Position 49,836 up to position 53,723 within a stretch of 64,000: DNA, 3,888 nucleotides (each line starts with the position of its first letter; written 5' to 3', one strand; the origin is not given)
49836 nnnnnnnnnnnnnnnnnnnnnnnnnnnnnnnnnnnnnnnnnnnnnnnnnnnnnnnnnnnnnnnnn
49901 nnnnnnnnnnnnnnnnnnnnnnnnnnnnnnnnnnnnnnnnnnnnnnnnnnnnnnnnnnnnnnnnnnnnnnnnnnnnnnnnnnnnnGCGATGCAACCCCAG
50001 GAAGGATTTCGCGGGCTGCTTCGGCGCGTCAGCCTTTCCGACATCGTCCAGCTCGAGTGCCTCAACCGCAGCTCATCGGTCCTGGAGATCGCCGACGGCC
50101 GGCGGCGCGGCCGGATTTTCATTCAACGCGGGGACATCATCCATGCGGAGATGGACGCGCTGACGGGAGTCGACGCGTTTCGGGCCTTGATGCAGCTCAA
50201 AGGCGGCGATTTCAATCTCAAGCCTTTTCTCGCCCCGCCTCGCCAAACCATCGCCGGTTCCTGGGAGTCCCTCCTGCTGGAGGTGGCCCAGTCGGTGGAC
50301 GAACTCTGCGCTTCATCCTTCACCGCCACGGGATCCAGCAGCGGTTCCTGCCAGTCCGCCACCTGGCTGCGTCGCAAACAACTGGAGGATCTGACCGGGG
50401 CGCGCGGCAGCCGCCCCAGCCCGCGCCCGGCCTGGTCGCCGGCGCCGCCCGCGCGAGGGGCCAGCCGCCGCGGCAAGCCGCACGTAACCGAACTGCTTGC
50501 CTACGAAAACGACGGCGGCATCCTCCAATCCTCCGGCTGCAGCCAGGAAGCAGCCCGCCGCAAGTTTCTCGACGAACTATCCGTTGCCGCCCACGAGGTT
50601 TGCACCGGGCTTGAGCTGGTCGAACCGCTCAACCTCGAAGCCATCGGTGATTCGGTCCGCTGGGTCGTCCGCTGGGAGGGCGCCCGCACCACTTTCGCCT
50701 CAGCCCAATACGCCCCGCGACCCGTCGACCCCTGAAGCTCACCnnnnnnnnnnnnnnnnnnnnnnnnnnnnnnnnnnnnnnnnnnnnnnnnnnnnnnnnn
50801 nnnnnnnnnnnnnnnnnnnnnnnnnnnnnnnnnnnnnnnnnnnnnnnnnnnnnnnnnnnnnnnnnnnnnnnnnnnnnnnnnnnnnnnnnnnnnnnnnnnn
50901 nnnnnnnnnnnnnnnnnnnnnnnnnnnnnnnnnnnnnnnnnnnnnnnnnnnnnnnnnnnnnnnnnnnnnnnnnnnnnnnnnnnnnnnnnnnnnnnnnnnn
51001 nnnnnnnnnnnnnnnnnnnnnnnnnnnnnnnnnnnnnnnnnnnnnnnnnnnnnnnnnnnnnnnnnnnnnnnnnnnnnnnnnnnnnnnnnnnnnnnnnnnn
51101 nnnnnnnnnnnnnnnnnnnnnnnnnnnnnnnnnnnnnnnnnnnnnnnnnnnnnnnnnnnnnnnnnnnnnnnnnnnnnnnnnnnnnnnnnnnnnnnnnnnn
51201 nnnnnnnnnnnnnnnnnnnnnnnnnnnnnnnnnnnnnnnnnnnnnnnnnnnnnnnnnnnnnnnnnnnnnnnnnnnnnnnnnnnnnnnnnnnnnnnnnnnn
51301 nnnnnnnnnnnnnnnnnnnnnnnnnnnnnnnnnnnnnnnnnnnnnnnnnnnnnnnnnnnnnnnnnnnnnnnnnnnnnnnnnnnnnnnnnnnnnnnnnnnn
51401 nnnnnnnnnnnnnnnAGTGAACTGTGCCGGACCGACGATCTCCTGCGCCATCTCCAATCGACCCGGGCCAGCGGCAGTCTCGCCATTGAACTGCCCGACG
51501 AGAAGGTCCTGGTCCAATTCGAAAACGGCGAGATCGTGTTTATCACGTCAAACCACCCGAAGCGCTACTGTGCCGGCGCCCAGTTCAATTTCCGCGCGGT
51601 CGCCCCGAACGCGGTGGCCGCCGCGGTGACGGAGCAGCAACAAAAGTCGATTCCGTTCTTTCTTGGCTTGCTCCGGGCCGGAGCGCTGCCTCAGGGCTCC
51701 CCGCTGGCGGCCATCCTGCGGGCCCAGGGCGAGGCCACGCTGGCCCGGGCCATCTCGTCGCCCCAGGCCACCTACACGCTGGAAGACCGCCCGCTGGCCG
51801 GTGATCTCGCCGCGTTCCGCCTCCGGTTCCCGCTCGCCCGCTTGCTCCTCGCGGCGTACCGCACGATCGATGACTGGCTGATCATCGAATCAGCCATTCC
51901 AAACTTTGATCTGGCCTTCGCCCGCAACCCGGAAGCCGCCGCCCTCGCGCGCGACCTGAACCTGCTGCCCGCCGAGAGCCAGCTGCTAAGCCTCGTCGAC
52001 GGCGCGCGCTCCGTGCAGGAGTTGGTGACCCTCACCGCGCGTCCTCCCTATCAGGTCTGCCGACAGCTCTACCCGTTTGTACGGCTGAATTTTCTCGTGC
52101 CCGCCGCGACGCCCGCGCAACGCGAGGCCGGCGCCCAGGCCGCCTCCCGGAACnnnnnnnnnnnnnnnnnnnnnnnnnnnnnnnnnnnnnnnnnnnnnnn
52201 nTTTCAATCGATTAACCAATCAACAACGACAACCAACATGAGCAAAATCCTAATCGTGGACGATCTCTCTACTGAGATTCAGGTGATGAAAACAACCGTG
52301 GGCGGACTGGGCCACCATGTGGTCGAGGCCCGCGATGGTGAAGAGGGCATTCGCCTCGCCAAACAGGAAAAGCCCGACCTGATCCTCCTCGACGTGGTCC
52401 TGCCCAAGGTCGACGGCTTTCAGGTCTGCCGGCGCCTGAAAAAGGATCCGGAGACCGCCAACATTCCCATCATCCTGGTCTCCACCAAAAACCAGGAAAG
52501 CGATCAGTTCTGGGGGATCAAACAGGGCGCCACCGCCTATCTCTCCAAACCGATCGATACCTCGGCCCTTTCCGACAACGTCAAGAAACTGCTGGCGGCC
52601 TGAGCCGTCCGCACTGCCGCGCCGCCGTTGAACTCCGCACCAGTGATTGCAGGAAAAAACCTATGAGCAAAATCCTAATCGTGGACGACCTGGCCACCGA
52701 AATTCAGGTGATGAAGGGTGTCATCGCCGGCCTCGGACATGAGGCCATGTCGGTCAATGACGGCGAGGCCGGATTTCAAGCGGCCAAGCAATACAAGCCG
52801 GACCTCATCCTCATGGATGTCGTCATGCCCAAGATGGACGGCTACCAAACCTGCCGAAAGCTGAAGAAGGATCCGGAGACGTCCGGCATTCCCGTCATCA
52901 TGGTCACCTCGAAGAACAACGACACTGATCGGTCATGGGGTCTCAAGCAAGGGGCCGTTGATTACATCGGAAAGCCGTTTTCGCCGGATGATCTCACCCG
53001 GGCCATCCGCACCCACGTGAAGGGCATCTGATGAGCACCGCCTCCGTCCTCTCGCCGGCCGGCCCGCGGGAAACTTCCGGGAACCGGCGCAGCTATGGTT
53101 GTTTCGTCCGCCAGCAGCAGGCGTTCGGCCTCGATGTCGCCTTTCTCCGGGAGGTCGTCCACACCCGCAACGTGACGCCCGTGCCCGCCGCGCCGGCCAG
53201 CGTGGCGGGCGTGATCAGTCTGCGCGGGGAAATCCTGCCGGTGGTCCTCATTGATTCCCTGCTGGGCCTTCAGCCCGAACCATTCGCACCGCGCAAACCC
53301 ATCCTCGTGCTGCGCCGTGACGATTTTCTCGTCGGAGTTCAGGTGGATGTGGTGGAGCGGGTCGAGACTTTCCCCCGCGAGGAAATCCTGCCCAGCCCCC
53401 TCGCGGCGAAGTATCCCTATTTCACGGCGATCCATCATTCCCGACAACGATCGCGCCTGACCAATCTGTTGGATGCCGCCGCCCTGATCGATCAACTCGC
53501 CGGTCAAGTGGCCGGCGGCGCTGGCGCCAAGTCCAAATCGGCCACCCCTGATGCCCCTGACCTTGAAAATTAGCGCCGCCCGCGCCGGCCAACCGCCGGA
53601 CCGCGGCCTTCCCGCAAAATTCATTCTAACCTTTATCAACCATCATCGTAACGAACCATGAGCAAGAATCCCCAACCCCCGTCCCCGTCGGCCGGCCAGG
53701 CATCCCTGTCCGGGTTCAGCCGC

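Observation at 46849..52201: Four REC-then-PATAN (DUF4388-like) response regulators arranged head-to-head around a 184-bp divergent region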

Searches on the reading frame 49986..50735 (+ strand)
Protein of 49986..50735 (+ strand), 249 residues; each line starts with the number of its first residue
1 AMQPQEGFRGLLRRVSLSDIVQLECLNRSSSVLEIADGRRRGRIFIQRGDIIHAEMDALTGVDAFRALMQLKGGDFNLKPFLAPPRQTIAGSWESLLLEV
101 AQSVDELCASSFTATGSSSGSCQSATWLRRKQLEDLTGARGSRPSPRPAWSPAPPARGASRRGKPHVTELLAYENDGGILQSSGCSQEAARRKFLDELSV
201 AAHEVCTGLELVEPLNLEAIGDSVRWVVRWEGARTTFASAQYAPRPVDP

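Call 85: predict_structure(alignment_id=A4)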
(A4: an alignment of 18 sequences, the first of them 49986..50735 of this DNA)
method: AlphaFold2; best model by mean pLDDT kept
length: 249 residues; sequences in the alignment: 18
mean_pLDDT: 80.9   pTM: 0.45
mean pLDDT of the five models: 80.9, 79.9, 79.5, 79.1, 79.1
residues with pLDDT >= 90: 148; 70-90: 31; 50-70: 32; < 50: 38
segments of 3 or more residues with pLDDT < 50: 1-4, 116-125, 137-148, 151-158
pLDDT, mean of each block of 10 residues (from residue 1): 54 81 95 95 98 98 97 93 96 95 87 53 46 48 44 48 82 95 95 95 91 88 90 95 64
secondary structure, 60 per line:
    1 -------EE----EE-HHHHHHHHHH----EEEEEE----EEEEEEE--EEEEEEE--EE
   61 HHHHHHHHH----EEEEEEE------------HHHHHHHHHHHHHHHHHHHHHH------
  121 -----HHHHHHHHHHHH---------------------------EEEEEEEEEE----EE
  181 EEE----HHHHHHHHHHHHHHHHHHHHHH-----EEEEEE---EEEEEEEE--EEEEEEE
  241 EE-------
elements in order: H17-26 E31-36 E41-47 E50-56 H61-69 E74-80 H93-114 H126-137 E165-174 E179-183 H188-209 E215-220 E224-231 E234-242

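Call 88: fold_search(model_id=the predicted structure, library=pdb)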
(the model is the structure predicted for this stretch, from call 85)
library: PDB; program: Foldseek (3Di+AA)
matches with E <= 10: 964; with E <= 0.001: 0
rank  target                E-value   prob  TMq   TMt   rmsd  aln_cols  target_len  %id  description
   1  4xpm_B                2.6e-03  1.00  0.20  0.60   4.3        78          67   14  Crystal structure of EGO-TC (released 2015-08-05)
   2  5vok_D                2.9e-03  1.00  0.25  0.68   2.8        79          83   20  Crystal structure of the C7orf59-HBXIP dimer (released 2018-05-23)
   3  7k58_F                3.0e-03  1.00  0.24  0.47   3.7        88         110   15  Structure of outer-arm dyneins bound to microtubule with microtubule binding state 1(MTBS-1) (released 2021-09-29)
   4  5y3a_G                3.6e-03  1.00  0.24  0.47   4.3        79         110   16  Crystal structure of Ragulator complex (p18 49-161) (released 2017-12-27)
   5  9e5c_5r               4.0e-03  1.00  0.27  0.62   3.1        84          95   13  Cryo-EM structure of 96 nm repeat of microtubule doublet from T. brucei flagellum (released 2025-03-12)
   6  5vok_H                4.0e-03  1.00  0.21  0.51   6.5        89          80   17  Crystal structure of the C7orf59-HBXIP dimer (released 2018-05-23)
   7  9y6s_6A               4.5e-03  1.00  0.27  0.62   3.2        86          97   15  96-nm repeat of the Leishmania tarentolae doublet microtubule (released 2025-12-17)
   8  7t3b_G                4.5e-03  1.00  0.25  0.46   4.2        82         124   13  GATOR1-RAG-RAGULATOR - GAP Complex (released 2022-04-06)
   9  6hjm_E                5.0e-03  1.00  0.26  0.47   3.4        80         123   16  Myxococcus xanthus MglB (released 2019-12-04)
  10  6hjm_C                5.0e-03  1.00  0.26  0.46   3.4        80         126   16  Myxococcus xanthus MglB (released 2019-12-04)
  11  6ehp_D                5.0e-03  1.00  0.22  0.50   4.7        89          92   21  The crystal structure of the human LAMTOR complex (released 2017-10-04)
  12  3l7h_B                5.3e-03  1.00  0.26  0.62  15.5       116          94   11  Insights into dynein assembly from a dynein intermediate chain light chain Roadblock structure (released 2010-05-12)
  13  6hjm_B                5.3e-03  1.00  0.26  0.46   4.5        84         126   15  Myxococcus xanthus MglB (released 2019-12-04)
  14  6hjm_L                5.6e-03  1.00  0.27  0.50   3.0        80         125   12  Myxococcus xanthus MglB (released 2019-12-04)
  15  6hjm_K                5.6e-03  1.00  0.26  0.48   3.4        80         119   16  Myxococcus xanthus MglB (released 2019-12-04)
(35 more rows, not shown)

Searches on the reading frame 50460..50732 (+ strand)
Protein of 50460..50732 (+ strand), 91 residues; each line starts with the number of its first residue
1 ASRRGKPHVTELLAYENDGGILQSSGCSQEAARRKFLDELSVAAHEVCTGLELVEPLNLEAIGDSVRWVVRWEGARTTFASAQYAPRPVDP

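Call 59: search_solved_structures(query=A3, max_evalue=10, show_alignments=2)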
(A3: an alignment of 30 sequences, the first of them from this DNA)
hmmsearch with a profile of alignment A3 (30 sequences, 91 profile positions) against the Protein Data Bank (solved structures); distinct sequences matched with E-value up to 10: 2.
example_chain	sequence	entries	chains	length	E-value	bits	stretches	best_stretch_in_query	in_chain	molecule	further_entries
7e4j_A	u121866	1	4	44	0.17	14.9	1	17-48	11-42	Antitoxin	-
5l37_A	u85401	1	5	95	0.54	13.4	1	48-69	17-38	MSM0273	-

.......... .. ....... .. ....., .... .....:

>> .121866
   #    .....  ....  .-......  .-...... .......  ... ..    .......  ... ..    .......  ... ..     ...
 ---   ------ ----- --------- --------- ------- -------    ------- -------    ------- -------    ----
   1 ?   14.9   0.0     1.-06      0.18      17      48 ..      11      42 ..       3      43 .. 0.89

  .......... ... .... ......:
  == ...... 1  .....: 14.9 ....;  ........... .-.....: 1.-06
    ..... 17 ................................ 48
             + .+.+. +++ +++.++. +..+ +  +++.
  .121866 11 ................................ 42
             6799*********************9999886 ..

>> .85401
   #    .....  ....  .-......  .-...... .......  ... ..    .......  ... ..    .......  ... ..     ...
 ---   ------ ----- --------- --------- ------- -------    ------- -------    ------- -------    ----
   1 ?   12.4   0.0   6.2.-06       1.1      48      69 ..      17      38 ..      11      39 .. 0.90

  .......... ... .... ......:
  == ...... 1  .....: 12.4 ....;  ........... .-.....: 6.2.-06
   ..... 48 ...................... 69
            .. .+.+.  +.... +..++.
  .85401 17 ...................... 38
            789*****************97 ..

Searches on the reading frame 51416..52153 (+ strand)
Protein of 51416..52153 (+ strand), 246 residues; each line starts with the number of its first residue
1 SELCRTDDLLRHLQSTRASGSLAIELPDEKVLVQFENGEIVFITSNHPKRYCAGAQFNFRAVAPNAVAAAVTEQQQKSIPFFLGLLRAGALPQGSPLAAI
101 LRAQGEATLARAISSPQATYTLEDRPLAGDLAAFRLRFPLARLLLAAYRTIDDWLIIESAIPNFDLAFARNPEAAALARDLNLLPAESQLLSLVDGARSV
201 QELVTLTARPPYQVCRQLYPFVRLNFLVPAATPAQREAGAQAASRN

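Call 94: find_related_loci(query=A6, collection=metagenome_contigs, flank=10000)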
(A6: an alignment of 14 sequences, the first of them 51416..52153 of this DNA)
Query A6 (246 aa) in metagenome_contigs; peptide patterns used: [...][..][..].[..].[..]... (x = any residue, [..] = any of these).
59 stretches matched a pattern; 12 encode a relative of the query (tblastn E <= 1e-3); 12 distinct loci.
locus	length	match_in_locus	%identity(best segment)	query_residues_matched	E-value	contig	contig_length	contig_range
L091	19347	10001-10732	46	1-244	2e-62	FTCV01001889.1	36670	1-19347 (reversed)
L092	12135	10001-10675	40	7-230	5e-51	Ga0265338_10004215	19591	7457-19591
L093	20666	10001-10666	41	7-227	2e-50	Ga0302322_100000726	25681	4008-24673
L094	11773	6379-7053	37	7-230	1e-47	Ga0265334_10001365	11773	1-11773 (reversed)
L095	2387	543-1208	36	7-227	4e-47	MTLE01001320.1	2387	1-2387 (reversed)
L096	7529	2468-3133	39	7-227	2e-46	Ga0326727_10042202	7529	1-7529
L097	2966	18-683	38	7-227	2e-46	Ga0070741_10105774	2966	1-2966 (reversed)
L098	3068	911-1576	41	7-227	2e-46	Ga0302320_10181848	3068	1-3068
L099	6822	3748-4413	37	7-227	3e-43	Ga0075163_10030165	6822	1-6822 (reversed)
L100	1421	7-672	36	7-227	1e-40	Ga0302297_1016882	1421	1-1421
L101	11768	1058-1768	37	9-244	1e-39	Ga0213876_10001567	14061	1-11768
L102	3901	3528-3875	47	7-122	3e-31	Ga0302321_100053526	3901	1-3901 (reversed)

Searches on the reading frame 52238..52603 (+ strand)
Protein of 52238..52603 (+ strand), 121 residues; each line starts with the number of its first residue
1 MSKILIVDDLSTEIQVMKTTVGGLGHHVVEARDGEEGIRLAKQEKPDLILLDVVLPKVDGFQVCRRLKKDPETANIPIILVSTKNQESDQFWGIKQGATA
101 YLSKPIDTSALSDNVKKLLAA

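Call 11: search_protein_families(library=pfam, proteins=[window:52238-52603:+], max_evalue=0.001)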
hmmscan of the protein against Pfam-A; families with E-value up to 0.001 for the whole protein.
window:52238-52603:+ (121 aa): 1 family
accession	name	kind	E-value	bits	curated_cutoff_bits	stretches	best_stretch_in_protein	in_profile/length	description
PF00072.30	Response_reg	-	1.4e-25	90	30.2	1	4-115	1-110/111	Response regulator receiver domain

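Call 38: search_protein_families(library=ncbifam, proteins=[window:52238-52603:+], max_evalue=0.01)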
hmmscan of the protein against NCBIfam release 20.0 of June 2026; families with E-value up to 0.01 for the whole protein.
window:52238-52603:+ (121 aa): 103 families (the best 25 are shown)
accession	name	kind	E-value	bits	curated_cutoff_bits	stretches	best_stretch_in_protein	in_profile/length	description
NF007135.0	PRK09581.1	equivalog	5.9e-35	121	474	1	2-118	3-119/457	PleD family two-component system response regulator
TIGR02154.1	PhoB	equivalog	8e-26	90.7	296.2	1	2-118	3-119/226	phosphate regulon transcriptional regulator PhoB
NF045944.1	ResRegRpaBCyano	equivalog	9.1e-26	90.6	330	1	5-119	1-112/229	response regulator transcription factor RpaB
NF040534.1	resp_reg_YycF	equivalog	1.5e-23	83.2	340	1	3-117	2-113/231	response regulator YycF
NF041733.1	resp_reg_CseB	equivalog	6.4e-22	78.1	350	1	3-119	2-115/228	two-component system response regulator CseB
NF053854.1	RespRegPhoBBctds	equivalog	2.4e-21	76.2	270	1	4-119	1-115/225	two-component system response regulator PhoB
NF007005.1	PRK09468.1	equivalog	1.4e-20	73.8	331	1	2-119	4-119/237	osmolarity response regulator transcription factor OmpR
NF040689.1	MtrAB_MtrA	equivalog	2.6e-20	72.7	300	1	4-116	1-110/219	MtrAB system response regulator MtrA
NF041866.1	EpsW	equivalog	1.4e-19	70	200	1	4-120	8-126/131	exopolysaccharide biosynthesis response regulator EpsW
NF033120.0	vanR_FM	exception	1.9e-19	70.3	460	1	3-111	5-110/231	vancomycin resistance response regulator transcription factor, VanR-F/VanR-M family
NF045717.1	DVU0259_DivK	exception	2.2e-19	69.7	160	1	2-119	3-116/117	DVU0259 family response regulator domain-containing protein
NF008318.0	PRK11107.1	equivalog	4e-19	68.2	890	1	3-116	669-782/920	two-component sensor histidine kinase BarA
NF008296.0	PRK11083.1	equivalog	2.2e-18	66.5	273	1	2-119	4-118/228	two-component system response regulator CreB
NF033117.2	vanR_ACDEGLN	exception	3.5e-18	66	350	1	4-117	1-111/226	VanR-ABDEGLN family response regulator transcription factor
NF011874.0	PRK15347.1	equivalog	3.5e-18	65.1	852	1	3-115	692-806/921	two component system sensor kinase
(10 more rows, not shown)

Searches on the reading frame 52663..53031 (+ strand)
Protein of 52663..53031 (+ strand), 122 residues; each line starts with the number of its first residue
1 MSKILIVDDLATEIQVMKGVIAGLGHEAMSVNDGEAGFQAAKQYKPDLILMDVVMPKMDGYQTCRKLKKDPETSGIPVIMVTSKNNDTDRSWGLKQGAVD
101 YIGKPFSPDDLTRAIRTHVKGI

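Call 11: search_protein_families(library=pfam, proteins=[window:52663-53031:+], max_evalue=0.001)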
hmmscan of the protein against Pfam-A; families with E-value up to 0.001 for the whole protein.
window:52663-53031:+ (122 aa): 2 families
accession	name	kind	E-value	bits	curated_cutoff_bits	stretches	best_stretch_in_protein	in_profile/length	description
PF00072.30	Response_reg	-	1.1e-27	96.8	30.2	1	4-116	1-111/111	Response regulator receiver domain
PF06490.17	FleQ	-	0.00065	20.4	22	1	3-116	1-104/108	Flagellar regulatory protein FleQ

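Call 38: search_protein_families(library=ncbifam, proteins=[window:52663-53031:+], max_evalue=0.01)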
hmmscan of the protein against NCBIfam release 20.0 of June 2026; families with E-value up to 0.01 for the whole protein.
window:52663-53031:+ (122 aa): 103 families (the best 25 are shown)
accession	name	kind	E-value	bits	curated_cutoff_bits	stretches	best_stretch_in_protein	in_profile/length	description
NF007135.0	PRK09581.1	equivalog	6.1e-31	107.7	474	1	2-116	3-117/457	PleD family two-component system response regulator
NF045944.1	ResRegRpaBCyano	equivalog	3.3e-27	95.4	330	1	5-119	1-112/229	response regulator transcription factor RpaB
TIGR02154.1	PhoB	equivalog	1.4e-26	93.2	296.2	1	2-119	3-120/226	phosphate regulon transcriptional regulator PhoB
NF040689.1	MtrAB_MtrA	equivalog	1.1e-25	90.3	300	1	4-119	1-113/219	MtrAB system response regulator MtrA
NF040534.1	resp_reg_YycF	equivalog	6e-23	81.3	340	1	3-118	2-114/231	response regulator YycF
NF007982.1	PRK10710.1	equivalog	1.1e-22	80.8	380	1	2-119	8-122/235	envelope stress response regulator BaeR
NF007005.1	PRK09468.1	equivalog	2.9e-22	79.2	331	1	2-117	4-117/237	osmolarity response regulator transcription factor OmpR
NF008296.0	PRK11083.1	equivalog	3e-22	79.2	273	1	2-120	4-119/228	two-component system response regulator CreB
NF053854.1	RespRegPhoBBctds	equivalog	6.2e-21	74.8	270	1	4-117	1-113/225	two-component system response regulator PhoB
NF007546.0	PRK10161.1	equivalog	9.2e-20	71.2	471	1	3-119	4-120/229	phosphate response regulator transcription factor PhoB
NF011874.0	PRK15347.1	equivalog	1.4e-19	69.7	852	1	3-117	692-808/921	two component system sensor kinase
NF041733.1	resp_reg_CseB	equivalog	1.5e-19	70.3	350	1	3-119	2-115/228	two-component system response regulator CseB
NF008199.0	PRK10955.1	equivalog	3e-19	69.9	341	1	1-117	1-113/232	envelope stress response regulator transcription factor CpxR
NF008318.0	PRK11107.1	equivalog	3.3e-19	68.5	890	1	3-118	669-784/920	two-component sensor histidine kinase BarA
NF041209.1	resp_regPieR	equivalog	4.2e-19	69.1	450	1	3-116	2-112/231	two component system response regulator PieR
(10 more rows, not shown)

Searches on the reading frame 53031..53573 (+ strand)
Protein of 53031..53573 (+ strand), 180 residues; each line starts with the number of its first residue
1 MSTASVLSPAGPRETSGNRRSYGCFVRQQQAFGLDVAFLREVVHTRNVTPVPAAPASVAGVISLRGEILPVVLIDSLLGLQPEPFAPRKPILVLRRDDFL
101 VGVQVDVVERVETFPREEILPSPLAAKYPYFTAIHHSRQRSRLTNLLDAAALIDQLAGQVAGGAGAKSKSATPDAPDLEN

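Call 11: search_protein_families(library=pfam, proteins=[window:53031-53573:+], max_evalue=0.001)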
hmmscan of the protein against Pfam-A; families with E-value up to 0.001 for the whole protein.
window:53031-53573:+ (180 aa): 1 family
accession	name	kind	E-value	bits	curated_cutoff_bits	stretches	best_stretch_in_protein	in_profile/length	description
PF01584.24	CheW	-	1.8e-24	86.4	23.5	1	25-155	5-136/138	CheW-like domain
